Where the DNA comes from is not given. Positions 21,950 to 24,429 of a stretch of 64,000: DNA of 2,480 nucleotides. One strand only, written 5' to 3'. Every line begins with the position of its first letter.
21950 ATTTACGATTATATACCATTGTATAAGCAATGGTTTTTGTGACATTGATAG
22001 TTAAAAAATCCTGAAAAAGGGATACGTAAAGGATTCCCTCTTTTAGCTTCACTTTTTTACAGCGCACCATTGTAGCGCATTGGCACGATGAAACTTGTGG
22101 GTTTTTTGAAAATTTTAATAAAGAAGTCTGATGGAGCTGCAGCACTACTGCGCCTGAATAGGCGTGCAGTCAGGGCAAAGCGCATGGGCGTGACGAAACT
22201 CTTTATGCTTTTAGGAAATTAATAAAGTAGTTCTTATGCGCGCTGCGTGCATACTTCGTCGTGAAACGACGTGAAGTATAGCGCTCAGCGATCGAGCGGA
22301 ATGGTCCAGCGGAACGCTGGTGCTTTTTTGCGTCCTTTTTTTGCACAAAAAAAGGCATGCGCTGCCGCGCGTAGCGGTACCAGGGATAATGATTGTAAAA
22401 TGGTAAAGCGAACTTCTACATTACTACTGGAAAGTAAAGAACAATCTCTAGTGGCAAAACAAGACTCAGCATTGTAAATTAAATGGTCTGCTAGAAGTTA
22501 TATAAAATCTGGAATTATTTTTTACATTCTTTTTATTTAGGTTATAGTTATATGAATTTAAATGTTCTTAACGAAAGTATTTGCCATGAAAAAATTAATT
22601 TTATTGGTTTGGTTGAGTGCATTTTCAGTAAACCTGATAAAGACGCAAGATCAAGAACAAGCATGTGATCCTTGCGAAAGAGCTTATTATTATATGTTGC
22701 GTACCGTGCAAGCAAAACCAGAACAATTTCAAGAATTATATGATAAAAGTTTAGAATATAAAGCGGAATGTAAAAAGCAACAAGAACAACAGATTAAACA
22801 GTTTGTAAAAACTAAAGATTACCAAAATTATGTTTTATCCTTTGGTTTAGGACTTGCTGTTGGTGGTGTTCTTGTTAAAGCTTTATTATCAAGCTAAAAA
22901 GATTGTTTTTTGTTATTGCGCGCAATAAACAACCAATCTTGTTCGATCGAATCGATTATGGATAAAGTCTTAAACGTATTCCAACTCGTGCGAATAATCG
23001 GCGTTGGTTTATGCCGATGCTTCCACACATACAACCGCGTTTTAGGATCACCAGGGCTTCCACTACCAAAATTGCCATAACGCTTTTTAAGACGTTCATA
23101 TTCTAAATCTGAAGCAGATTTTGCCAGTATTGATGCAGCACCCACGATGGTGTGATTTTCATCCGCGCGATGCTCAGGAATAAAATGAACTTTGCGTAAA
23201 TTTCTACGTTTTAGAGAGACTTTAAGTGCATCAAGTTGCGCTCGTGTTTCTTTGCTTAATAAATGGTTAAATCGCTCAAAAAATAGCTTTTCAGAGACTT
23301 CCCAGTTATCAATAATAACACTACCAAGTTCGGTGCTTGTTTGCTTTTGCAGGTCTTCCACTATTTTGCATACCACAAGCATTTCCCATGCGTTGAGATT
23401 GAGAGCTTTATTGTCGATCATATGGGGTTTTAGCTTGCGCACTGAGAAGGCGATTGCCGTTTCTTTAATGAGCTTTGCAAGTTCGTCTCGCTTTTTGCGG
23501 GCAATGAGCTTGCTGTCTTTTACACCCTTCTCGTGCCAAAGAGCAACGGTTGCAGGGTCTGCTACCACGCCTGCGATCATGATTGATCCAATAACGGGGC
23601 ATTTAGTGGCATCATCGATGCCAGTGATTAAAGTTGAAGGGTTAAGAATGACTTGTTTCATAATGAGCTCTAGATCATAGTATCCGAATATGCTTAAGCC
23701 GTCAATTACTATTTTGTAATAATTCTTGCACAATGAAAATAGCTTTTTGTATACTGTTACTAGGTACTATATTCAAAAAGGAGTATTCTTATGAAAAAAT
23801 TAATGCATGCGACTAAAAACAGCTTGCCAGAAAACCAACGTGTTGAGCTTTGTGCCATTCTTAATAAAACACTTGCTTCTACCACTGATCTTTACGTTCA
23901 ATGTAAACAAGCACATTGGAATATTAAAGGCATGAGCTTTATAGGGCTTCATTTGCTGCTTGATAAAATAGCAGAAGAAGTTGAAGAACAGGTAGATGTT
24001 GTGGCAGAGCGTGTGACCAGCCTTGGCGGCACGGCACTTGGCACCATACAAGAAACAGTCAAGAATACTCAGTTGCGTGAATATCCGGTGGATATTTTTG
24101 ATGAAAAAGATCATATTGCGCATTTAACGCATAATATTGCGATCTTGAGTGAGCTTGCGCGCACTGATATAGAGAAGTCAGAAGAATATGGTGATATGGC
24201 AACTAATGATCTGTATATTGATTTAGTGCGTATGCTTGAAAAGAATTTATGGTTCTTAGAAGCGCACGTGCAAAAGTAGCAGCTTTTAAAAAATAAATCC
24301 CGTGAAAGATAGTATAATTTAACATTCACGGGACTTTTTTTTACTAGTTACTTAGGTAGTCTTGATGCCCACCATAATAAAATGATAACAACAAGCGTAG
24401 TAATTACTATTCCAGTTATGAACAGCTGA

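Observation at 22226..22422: Multi-hairpin repeat of about 200 nt with compensatory base-pair substitutions between copies (candidate structured RNA or mobile palindromic element)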

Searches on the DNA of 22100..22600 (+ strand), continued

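Call 102: search_with_rna_model(model_id=R1, sources=[L091, L092], filters=off, max_evalue=0.05)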
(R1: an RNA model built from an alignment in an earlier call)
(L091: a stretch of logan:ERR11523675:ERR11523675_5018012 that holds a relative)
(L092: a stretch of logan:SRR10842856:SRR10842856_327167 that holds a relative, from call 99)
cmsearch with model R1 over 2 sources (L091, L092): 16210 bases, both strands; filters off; matches with E-value up to 0.05: 1.
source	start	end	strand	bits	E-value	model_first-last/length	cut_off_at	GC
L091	1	133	+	17.3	0.0017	1-197/197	no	0.47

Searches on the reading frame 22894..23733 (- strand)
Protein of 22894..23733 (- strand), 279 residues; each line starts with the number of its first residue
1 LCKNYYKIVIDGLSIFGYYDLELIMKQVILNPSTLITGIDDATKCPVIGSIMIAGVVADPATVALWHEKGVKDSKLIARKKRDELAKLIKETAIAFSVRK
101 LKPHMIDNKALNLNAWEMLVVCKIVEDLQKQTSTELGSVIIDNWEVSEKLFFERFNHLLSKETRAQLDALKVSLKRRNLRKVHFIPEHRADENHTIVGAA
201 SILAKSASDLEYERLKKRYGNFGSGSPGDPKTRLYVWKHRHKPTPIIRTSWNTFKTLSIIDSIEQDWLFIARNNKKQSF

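Call 24: search_protein_families(library=pfam, proteins=[window:22894-23733:-])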
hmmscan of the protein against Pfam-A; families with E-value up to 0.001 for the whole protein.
window:22894-23733:- (279 aa): 1 family
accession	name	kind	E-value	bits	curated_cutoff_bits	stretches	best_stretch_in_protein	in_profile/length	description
PF01351.25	RNase_HII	-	1e-25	91.2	25.8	1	38-253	2-198/199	Ribonuclease HII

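Call 28: find_homologous_proteins(query=window:22894-23733:-)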
Query window:22894-23733:- (279 aa): 1100 proteins with E <= 0.001 among 2079 candidates; the best 120 are listed.
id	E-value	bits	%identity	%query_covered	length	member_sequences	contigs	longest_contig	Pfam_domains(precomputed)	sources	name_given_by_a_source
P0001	3.7e-165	566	100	91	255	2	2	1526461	PF01351.26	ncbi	ncbi:MAG: ribonuclease HII [Candidatus Babeliales bacterium]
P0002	1.3e-125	436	80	87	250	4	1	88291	PF01351.26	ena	-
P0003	3.6e-118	412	76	88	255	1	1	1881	PF01351.26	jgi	jgi:ribonuclease HII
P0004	4.6e-117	408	76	87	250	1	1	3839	PF01351.26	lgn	-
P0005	2.3e-116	406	73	89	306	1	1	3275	PF01351.26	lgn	-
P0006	1.7e-112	393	78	81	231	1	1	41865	PF01351.26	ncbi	-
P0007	4.0e-99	349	64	86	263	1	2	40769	PF01351.26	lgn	-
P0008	5.2e-97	342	64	87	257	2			PF01351.26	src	-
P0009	1.8e-93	331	63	87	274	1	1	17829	PF01351.26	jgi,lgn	-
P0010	7.7e-93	329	62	87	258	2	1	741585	PF01351.26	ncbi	-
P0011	2.1e-92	327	62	87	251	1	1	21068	PF01351.26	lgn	-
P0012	1.2e-90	321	57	90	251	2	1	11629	PF01351.26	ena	-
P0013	1.7e-90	321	61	87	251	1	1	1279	PF01351.26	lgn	-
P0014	6.0e-90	319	59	87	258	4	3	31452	PF01351.26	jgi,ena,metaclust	metaclust:\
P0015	9.4e-90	318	60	88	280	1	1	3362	PF01351.26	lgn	-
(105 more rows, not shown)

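Call 29: find_encoding_contigs(protein=P0001, flank=10000, max_places=4)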
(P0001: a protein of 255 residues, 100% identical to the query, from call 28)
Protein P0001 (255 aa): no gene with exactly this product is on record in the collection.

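Call 30: find_encoding_contigs(protein=P0002, flank=10000, max_places=4)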
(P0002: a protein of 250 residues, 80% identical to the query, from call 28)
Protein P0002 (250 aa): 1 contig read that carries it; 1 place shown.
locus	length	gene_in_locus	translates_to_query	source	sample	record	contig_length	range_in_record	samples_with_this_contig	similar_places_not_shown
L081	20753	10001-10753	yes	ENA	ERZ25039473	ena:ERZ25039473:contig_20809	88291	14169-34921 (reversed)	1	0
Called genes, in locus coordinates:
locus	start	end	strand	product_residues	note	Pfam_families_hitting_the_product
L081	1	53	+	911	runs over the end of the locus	-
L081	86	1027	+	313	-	PF00483:NTP_transferase, PF12804:NTP_transf_3 (weak)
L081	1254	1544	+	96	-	-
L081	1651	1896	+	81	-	-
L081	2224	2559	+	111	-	-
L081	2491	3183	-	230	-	-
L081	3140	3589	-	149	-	-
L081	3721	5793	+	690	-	-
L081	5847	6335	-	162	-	PF00210:Ferritin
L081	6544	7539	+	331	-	PF01068:DNA_ligase_A_M, PF09414:RNA_ligase (weak), PF04679:DNA_ligase_A_C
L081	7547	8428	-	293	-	PF21686:LigD_Prim-Pol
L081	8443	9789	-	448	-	PF05139:Erythro_esteras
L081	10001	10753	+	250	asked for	PF01351:RNase_HII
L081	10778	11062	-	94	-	-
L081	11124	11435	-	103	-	-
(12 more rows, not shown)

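Call 31: find_encoding_contigs(protein=P0006, flank=10000, max_places=4)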
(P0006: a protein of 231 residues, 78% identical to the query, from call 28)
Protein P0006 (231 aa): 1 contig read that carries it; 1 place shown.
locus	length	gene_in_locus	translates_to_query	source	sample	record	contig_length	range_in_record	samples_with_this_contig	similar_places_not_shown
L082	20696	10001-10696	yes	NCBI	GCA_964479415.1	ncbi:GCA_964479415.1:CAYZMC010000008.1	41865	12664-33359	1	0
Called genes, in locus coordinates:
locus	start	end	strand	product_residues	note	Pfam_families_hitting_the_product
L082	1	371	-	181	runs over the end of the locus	PF04143:Sulf_transp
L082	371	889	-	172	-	PF04143:Sulf_transp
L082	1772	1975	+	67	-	-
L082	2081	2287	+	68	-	-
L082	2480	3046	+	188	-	-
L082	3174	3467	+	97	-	-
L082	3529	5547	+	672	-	-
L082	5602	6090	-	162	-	PF00210:Ferritin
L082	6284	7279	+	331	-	PF01068:DNA_ligase_A_M, PF09414:RNA_ligase (weak), PF04679:DNA_ligase_A_C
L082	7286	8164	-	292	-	PF21686:LigD_Prim-Pol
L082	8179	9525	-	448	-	PF05139:Erythro_esteras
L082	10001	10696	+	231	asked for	PF01351:RNase_HII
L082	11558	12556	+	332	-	PF01068:DNA_ligase_A_M, PF04679:DNA_ligase_A_C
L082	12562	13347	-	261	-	PF00023:Ank (faint)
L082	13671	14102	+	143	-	-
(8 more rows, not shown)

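Call 42: find_encoding_contigs(protein=P0004, flank=10000, max_places=3)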
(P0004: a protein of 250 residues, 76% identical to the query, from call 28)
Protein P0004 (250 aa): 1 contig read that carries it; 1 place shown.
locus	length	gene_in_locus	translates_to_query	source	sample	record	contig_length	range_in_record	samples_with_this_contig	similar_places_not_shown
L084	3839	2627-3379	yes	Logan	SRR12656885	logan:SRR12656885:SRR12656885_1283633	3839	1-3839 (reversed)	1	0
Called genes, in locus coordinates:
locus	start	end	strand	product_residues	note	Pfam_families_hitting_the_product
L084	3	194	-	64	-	?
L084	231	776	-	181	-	PF04143:Sulf_transp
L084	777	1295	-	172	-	PF04143:Sulf_transp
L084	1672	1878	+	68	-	-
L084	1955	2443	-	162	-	PF00210:Ferritin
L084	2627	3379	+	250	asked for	PF01351:RNase_HII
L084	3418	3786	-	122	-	-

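Call 43: find_encoding_contigs(protein=P0005, flank=10000, max_places=3)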
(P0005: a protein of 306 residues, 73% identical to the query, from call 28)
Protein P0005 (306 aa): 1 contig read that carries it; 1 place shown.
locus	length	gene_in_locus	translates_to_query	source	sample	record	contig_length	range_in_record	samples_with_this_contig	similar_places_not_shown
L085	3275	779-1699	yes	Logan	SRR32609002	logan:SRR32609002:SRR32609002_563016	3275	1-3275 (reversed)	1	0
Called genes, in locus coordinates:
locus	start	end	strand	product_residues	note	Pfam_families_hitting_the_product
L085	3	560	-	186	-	?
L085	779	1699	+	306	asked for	PF01351:RNase_HII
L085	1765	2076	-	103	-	-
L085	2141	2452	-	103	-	-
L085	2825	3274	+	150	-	?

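Call 44: find_encoding_contigs(protein=P0003, flank=10000, max_places=3)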
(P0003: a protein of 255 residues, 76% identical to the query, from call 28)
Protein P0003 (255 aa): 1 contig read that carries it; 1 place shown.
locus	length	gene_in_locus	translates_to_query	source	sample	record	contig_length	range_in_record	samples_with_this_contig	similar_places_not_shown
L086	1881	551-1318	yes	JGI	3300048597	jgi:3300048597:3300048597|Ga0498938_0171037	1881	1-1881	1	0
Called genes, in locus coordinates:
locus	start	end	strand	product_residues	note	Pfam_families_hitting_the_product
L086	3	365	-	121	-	?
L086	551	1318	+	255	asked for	PF01351:RNase_HII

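Call 99: find_encoding_contigs(protein=P0007, flank=10000, max_places=4)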
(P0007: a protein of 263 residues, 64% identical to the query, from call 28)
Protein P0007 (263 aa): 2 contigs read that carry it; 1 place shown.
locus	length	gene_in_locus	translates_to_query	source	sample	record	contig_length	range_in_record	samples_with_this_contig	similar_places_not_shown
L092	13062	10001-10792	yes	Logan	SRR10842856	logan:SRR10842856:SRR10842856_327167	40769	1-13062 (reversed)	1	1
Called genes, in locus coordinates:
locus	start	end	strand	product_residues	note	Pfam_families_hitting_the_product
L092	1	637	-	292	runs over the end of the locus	PF21686:LigD_Prim-Pol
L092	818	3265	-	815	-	PF00133:tRNA-synt_1, PF09334:tRNA-synt_1g, PF13603:tRNA-synt_1_2, PF00133:tRNA-synt_1, PF08264:Anticodon_1 (weak)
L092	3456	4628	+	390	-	PF12796:Ank_2 (faint)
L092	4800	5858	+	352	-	PF00483:NTP_transferase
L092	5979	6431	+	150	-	-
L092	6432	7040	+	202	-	-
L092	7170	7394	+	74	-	-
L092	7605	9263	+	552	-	-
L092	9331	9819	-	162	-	PF00210:Ferritin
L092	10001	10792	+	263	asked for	PF01351:RNase_HII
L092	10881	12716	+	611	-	PF12796:Ank_2 (faint), PF13637:Ank_4 (faint), PF00023:Ank (faint), PF13606:Ank_3 (faint), PF13857:Ank_5 (faint), PF28177:T4SS_AnkD (faint)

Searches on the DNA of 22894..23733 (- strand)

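Call 65: search_rna_families(source=L082, start=10690, end=11560, threshold=evalue, max_evalue=10, show_alignments=2)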
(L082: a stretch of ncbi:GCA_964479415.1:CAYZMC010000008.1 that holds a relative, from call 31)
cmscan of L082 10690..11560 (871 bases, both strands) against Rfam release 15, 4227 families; matches with E-value up to 10: 3.
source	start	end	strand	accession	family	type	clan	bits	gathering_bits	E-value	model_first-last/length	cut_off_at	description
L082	10722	10841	-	RF02180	ST7-AS1_2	Gene; lncRNA;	-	16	50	0.63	1-110/110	no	ST7 antisense RNA 1 conserved region 2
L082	11412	11523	-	RF02453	ncr952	Gene; sRNA;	-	14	100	2.3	1-143/143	no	Bacillus sRNA ncr952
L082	11521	11560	+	RF03012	Mu-gpT-DE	Gene; sRNA;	-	12.6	49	8.1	1-53/53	no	Mu-gpT-DE RNA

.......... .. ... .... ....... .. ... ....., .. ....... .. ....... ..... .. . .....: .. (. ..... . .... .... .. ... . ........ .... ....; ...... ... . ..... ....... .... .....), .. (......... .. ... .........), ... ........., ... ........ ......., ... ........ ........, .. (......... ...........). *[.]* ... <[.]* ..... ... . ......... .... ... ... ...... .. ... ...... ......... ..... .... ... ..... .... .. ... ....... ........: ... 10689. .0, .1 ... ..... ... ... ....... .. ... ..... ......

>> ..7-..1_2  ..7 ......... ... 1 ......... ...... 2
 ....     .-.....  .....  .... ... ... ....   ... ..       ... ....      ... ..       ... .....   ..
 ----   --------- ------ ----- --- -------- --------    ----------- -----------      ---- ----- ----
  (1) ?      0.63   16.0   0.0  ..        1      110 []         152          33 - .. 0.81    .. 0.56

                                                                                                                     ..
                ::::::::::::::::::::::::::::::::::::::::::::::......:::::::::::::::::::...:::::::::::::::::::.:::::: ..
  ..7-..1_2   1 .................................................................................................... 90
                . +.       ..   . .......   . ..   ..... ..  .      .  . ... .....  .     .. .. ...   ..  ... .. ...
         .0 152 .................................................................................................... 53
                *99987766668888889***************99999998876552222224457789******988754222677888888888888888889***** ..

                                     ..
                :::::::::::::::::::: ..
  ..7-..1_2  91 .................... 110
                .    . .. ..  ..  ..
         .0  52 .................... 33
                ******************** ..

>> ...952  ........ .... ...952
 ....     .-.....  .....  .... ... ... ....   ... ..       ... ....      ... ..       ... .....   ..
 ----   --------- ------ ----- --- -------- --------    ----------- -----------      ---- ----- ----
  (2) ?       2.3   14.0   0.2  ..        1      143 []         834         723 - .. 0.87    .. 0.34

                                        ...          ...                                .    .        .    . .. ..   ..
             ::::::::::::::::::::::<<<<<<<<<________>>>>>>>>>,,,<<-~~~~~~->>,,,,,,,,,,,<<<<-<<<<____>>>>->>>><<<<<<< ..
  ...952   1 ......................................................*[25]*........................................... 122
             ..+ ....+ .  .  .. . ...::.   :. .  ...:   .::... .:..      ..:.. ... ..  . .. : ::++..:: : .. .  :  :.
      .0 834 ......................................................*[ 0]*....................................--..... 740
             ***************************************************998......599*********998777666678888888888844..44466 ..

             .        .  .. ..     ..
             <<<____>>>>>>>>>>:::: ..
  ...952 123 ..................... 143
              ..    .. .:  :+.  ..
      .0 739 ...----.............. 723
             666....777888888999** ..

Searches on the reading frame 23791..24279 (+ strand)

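Call 24: search_protein_families(library=pfam, proteins=[window:23791-24279:+])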
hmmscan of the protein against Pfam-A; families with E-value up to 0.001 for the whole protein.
window:23791-24279:+ (162 aa): 1 family
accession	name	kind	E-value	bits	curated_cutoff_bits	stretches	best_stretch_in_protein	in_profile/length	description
PF00210.30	Ferritin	-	9.5e-26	90.9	24.5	1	22-162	2-138/142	Ferritin-like domain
